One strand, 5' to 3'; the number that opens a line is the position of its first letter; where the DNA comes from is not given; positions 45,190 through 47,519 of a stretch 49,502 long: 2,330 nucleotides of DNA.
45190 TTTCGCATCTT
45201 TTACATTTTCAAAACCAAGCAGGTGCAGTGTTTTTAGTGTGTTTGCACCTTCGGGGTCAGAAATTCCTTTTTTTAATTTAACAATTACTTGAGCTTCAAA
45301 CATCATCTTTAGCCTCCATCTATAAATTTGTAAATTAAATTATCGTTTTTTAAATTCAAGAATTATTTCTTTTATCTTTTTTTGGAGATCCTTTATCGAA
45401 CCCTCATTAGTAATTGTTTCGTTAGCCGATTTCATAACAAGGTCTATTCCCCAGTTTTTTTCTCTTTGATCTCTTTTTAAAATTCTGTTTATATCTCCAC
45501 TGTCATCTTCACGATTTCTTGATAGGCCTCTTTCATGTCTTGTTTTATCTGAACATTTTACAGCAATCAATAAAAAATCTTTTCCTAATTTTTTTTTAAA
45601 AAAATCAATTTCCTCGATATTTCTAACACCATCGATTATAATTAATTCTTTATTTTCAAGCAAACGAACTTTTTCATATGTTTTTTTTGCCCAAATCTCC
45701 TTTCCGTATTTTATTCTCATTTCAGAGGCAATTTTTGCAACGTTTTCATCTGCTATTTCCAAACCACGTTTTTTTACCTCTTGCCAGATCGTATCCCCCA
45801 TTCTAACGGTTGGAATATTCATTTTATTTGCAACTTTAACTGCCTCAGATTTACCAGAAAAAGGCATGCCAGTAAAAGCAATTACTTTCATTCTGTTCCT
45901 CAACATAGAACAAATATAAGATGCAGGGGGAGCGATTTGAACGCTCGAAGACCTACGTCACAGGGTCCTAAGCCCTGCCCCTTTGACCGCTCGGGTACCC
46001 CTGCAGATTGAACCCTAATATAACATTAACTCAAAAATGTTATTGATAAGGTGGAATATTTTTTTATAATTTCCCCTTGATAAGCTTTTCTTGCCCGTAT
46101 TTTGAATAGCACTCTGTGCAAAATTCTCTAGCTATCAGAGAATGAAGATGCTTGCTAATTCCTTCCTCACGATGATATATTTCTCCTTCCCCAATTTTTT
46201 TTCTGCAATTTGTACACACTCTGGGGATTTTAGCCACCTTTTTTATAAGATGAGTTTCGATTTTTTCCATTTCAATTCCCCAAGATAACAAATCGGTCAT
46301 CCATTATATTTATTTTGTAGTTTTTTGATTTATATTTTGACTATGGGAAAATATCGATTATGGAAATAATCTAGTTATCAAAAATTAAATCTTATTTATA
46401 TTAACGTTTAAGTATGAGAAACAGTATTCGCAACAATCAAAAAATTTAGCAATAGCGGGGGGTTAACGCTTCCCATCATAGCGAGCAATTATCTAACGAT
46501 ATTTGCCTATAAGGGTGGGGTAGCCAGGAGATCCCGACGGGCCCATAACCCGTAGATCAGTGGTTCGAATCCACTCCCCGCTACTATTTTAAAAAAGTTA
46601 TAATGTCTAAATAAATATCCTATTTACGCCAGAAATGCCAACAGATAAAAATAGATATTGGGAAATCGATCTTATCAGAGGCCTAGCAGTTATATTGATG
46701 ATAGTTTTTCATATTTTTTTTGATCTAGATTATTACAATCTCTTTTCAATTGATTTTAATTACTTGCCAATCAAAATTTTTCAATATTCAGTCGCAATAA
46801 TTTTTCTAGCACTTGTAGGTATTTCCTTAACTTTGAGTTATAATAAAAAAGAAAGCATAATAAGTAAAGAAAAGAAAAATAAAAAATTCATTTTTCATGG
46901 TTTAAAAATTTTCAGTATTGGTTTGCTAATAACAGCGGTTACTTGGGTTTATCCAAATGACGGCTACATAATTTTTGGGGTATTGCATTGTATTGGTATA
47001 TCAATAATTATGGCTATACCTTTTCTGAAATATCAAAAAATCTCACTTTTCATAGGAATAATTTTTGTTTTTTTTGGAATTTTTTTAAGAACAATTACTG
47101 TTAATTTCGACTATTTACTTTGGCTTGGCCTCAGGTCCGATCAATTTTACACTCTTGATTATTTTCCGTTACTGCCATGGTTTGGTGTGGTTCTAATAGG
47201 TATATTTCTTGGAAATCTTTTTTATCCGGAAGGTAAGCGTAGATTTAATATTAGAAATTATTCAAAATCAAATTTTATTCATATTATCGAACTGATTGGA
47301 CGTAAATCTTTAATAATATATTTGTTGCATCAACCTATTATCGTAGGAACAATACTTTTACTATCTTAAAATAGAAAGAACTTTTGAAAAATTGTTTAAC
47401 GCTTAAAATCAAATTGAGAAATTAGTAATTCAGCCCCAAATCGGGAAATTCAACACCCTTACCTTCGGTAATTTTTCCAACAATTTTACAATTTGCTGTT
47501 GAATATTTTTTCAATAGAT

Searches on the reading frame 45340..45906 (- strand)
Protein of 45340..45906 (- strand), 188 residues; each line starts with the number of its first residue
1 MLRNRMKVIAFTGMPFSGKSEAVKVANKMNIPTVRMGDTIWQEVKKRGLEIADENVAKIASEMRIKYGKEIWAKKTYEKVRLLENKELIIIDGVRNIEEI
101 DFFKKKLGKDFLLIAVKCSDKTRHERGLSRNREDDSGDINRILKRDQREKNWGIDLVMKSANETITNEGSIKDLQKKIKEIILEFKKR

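Call 43: search_protein_families(library=pfam, proteins=[window:45340-45906:-], max_evalue=0.00001)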
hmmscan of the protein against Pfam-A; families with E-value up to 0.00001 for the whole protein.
window:45340-45906:- (188 aa): 2 families
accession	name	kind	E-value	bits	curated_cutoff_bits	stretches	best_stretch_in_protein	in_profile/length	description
PF13207.12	AAA_17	-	1.9e-13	51.3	27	1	12-136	1-131/136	AAA domain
PF13238.12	AAA_18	-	1.9e-09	38.5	29.4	1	9-136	1-117/128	AAA domain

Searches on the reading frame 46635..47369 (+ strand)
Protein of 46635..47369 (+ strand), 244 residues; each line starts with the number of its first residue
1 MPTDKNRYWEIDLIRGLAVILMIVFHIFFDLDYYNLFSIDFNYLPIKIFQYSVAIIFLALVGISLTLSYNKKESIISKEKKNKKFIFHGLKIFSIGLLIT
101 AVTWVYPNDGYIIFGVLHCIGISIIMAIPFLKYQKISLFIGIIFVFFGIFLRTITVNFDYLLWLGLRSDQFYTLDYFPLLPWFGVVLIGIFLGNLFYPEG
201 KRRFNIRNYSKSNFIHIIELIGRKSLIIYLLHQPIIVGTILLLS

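Call 8: find_encoding_contigs(protein=window:46635-47369:+, flank=3000, max_places=6)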
Protein window:46635-47369:+ (244 aa): 1 contig read that carries it; 1 place shown.
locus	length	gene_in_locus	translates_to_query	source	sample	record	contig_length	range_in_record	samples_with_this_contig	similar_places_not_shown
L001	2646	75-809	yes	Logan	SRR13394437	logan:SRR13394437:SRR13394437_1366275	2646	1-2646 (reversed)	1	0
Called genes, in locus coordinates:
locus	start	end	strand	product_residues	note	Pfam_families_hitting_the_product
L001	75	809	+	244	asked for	PF01757:Acyl_transf_3 (faint), PF07786:HGSNAT_cat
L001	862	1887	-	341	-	PF00586:AIRS, PF02769:AIRS_C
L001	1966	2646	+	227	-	?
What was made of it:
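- Tried and rejected: This returned only a 2.6-kb Logan contig (call 8).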

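Call 43: search_protein_families(library=pfam, proteins=[window:46635-47369:+], max_evalue=0.00001)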
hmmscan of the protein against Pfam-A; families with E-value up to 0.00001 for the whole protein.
window:46635-47369:+ (244 aa): 2 families
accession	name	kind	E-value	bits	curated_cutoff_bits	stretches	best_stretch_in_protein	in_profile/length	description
PF07786.18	HGSNAT_cat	-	5.8e-75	252.1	22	1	7-234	1-222/222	Heparan-alpha-glucosaminide N-acetyltransferase, catalytic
PF01757.29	Acyl_transf_3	-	7.5e-07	28.9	31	0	83-239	146-293/326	Acyltransferase domain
